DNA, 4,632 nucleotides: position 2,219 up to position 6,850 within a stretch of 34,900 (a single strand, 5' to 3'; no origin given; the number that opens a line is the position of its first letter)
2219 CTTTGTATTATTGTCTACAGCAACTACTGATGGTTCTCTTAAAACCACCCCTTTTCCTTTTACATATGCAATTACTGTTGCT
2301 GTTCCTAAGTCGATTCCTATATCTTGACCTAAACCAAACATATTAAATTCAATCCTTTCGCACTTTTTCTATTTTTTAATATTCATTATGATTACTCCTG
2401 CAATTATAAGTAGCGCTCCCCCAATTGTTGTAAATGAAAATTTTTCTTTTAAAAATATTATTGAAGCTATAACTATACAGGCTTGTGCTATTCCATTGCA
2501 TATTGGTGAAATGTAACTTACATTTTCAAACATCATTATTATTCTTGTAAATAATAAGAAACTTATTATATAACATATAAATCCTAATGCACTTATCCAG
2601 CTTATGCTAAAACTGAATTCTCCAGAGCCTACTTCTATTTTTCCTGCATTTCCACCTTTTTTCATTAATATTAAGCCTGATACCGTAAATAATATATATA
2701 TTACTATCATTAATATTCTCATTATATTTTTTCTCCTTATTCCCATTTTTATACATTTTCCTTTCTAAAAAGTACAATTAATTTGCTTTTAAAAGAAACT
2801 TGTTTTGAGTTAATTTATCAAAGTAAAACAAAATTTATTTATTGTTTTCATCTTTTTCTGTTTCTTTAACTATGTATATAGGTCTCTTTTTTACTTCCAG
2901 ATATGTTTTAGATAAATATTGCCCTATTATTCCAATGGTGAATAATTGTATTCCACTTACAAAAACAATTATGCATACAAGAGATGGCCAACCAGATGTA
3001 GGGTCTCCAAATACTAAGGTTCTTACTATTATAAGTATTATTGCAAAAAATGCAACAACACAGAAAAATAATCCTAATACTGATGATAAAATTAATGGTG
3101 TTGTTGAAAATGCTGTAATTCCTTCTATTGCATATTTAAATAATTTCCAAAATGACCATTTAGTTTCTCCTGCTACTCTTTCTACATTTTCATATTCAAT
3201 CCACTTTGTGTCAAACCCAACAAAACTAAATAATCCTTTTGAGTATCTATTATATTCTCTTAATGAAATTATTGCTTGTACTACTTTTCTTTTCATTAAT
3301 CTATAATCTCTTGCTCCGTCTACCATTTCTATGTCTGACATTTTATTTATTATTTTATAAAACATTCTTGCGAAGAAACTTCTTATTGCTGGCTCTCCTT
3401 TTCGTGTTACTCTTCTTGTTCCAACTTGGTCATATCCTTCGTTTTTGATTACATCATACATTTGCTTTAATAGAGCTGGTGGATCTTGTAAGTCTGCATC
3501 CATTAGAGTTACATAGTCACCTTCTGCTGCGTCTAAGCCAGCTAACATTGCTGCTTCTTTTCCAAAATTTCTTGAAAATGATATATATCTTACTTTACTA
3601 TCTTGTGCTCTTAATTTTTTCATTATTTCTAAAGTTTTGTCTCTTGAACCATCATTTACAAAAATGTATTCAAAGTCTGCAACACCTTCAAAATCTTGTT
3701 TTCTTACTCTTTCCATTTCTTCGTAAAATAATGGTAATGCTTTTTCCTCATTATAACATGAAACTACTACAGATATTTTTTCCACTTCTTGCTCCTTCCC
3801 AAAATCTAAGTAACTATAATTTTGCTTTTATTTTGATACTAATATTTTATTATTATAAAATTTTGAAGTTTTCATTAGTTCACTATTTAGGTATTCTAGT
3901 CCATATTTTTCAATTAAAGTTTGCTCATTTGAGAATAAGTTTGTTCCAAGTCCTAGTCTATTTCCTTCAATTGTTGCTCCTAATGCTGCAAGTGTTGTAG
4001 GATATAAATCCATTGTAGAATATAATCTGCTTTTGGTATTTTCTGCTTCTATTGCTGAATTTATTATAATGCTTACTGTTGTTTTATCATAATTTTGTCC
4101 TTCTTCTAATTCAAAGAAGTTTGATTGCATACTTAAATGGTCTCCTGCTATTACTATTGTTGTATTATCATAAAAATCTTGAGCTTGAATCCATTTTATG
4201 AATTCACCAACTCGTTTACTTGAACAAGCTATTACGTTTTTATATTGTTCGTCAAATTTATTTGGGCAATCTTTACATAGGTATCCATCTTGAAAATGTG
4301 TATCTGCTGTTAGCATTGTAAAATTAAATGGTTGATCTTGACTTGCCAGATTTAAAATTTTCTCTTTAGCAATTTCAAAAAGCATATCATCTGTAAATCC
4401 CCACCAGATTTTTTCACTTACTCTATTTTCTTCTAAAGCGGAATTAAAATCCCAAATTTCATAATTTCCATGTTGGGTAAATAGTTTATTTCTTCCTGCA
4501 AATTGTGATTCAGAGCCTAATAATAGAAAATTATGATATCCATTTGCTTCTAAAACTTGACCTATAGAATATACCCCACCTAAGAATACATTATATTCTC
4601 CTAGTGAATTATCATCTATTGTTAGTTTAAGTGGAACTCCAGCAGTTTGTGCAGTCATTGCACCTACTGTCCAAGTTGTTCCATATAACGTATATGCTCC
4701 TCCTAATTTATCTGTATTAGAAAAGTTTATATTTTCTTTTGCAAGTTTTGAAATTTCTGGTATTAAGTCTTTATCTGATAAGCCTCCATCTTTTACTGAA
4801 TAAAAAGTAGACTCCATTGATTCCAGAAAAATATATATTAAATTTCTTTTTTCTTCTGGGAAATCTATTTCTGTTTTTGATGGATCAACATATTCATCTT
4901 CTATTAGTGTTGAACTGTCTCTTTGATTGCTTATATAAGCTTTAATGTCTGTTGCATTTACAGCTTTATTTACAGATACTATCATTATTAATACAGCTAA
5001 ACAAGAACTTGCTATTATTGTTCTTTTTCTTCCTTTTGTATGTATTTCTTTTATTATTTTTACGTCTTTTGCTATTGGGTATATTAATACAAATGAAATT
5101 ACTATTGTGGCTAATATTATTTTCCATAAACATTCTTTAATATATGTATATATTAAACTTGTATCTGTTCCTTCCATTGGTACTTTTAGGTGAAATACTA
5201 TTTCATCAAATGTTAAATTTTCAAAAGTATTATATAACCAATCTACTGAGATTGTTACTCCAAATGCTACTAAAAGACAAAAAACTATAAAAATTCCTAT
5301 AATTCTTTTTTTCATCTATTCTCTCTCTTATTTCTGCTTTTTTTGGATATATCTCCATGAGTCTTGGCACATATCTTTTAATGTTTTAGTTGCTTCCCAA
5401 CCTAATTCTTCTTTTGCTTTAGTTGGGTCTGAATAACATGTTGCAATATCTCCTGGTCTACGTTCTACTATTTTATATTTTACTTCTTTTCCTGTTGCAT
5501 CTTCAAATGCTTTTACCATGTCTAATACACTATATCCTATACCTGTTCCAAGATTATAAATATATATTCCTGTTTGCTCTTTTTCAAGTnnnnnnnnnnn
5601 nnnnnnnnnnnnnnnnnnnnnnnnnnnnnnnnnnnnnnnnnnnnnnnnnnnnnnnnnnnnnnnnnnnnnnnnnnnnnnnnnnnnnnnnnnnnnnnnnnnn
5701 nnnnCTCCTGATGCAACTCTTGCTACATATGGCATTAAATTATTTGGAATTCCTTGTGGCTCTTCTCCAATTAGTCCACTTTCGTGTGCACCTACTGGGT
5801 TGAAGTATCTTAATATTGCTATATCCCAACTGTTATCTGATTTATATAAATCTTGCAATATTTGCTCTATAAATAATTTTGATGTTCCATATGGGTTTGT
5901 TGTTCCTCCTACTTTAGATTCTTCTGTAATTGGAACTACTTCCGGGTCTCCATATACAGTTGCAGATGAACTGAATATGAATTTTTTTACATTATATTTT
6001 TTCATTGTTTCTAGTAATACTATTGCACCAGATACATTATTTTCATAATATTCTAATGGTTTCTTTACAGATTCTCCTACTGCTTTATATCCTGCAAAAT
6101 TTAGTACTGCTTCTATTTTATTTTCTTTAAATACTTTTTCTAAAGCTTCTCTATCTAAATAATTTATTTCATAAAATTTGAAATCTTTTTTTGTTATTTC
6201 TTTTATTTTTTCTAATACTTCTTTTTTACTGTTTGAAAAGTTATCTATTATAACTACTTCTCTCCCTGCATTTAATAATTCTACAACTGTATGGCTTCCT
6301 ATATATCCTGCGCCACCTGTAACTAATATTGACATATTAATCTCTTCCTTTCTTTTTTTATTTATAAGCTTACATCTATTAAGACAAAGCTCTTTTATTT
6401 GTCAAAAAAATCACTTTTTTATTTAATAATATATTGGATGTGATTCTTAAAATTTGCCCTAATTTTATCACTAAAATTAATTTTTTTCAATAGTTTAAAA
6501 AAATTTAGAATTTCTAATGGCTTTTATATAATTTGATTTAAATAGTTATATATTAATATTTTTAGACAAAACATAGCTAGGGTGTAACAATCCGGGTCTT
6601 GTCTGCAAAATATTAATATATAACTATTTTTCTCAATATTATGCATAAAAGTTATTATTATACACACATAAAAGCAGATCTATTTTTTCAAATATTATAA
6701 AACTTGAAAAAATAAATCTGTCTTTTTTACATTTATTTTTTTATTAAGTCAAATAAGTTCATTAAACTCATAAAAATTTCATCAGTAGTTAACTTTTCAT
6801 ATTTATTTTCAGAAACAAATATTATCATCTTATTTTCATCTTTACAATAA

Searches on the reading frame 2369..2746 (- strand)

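Call 13: search_protein_families(library=pfam, proteins=[window:2369-2746:-])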
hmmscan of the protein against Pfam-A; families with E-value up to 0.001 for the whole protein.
window:2369-2746:- (125 aa): 2 families
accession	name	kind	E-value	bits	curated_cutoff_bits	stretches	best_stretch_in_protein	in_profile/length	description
PF00892.27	EamA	-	0.00017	22.3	28.2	1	18-122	40-134/135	EamA-like transporter family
PF08627.16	CRT-like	-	0.0005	19.6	26.9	1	66-123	80-140/335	CRT-like, chloroquine-resistance transporter-like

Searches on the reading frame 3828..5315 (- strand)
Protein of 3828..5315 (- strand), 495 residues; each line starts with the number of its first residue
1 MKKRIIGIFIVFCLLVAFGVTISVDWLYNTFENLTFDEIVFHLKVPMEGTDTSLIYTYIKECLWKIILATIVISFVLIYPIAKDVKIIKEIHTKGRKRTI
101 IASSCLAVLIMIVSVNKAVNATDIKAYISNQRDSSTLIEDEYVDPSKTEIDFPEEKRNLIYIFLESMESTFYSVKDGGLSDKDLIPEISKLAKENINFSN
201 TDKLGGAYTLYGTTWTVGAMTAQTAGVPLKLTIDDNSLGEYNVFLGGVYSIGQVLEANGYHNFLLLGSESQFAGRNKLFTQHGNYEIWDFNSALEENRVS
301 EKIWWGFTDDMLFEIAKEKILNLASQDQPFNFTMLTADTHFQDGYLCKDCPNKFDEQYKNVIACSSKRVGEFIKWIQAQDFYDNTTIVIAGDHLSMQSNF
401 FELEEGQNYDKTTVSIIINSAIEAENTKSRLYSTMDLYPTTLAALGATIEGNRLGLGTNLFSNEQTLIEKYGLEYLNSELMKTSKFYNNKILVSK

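Call 13: search_protein_families(library=pfam, proteins=[window:3828-5315:-])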
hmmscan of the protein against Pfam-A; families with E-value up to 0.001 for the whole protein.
window:3828-5315:- (495 aa): 2 families
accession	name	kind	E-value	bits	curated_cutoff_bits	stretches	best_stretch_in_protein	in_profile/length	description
PF00884.28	Sulfatase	-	1.1e-18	68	25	1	157-446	1-300/301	Sulfatase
PF14471.11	DUF4428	-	0.0001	22.5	27.8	1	333-354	10-30/51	Domain of unknown function (DUF4428)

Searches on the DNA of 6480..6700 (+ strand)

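Call 55: search_rna_families(source=window, start=6480, end=6700, threshold=evalue, max_evalue=10)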
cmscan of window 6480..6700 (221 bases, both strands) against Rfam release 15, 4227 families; matches with E-value up to 10: 13.
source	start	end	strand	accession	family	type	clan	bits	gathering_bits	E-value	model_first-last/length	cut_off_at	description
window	6533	6636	-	RF03940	MIR9563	Gene; miRNA;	-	27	90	0.0024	1-127/127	no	MIR9563 microRNA precursor family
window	6638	6700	-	RF01600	snoR25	Gene; snRNA; snoRNA; CD-box;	-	21.9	50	0.33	1-70/70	no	small nucleolar RNA snoR25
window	6596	6653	-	RF01666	rox2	Cis-reg;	-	21.3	55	0.19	1-71/71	no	Drosophila rox2 ncRNA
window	6541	6628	+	RF04205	MIR2606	Gene; miRNA;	-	21.1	139.7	0.59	1-165/165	no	MIR2606 microRNA precursor family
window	6542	6627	-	RF04128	MIR8562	Gene; miRNA;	-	20.5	211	0.072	1-242/242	no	MIR8562 microRNA precursor family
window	6538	6631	+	RF03605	MIR4221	Gene; miRNA;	-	16.8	100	0.68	1-132/132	no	MIR4221 microRNA precursor family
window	6537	6635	-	RF04174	MIR4208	Gene; miRNA;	-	16.3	140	4.3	1-191/191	no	MIR4208 microRNA precursor family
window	6518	6583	+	RF00801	mir-280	Gene; miRNA;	-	15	70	4.8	1-83/83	no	mir-280 microRNA precursor family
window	6540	6629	-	RF04228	MIR6140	Gene; miRNA;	-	13.3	140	7.2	1-165/165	no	MIR6140 microRNA precursor family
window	6542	6627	-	RF04170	MIR7723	Gene; miRNA;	-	11.7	200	6.7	1-235/235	no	MIR7723 microRNA precursor family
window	6542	6627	+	RF04127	MIR8007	Gene; miRNA;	-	11.2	195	7.8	1-224/226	no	MIR8007 microRNA precursor family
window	6542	6627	-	RF04127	MIR8007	Gene; miRNA;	-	10.8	195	9.9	1-224/226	no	MIR8007 microRNA precursor family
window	6598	6652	-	RF01494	rliD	Gene; antisense;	-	8.9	50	2.6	269-327/327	no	Listeria sRNA rliD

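Call 57: search_dna_similar(query=window:6520-6650:+, collection=plasmids, mode=distant, max_evalue=0.01, max_rows=10)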
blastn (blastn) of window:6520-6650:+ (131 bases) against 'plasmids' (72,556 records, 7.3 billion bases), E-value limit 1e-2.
Records with a match: 2; places in all: 2; records where one place covers at least 80% of the query: 0.
Best place of each record, by identity: 80-90% 2.
By first word of the organism name: Cetobacterium 2.
By predicted mobility (MOB-suite, as given by PLSDB): non-mobilizable 2.
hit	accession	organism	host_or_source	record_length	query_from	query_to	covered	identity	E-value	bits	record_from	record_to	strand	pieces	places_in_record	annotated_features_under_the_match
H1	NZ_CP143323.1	Cetobacterium somerae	intestine of Yellow Catfish,pure culture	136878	3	50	37%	84.0%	2e-3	49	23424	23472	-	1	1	TolC family protein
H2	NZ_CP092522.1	Cetobacterium somerae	Danio rerio,tissue sample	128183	4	50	36%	83.7%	8e-3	47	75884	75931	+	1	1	TolC family protein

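Call 58: search_dna_similar(query=window:6520-6650:+, collection=phages, mode=distant, max_evalue=0.01, max_rows=10)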
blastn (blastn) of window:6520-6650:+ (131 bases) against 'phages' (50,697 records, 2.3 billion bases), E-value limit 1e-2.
Records with a match: 1; places in all: 1; records where one place covers at least 80% of the query: 0.
Best place of each record, by identity: 90-95% 1.
By first word of the organism name: Clostridioides 1.
By host as written in the record: - 1.
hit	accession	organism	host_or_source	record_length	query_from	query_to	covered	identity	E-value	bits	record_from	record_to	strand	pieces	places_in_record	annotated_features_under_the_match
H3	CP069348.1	Clostridioides phage pCD1602_4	water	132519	7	39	25%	91.2%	9e-3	46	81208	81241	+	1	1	record has no annotation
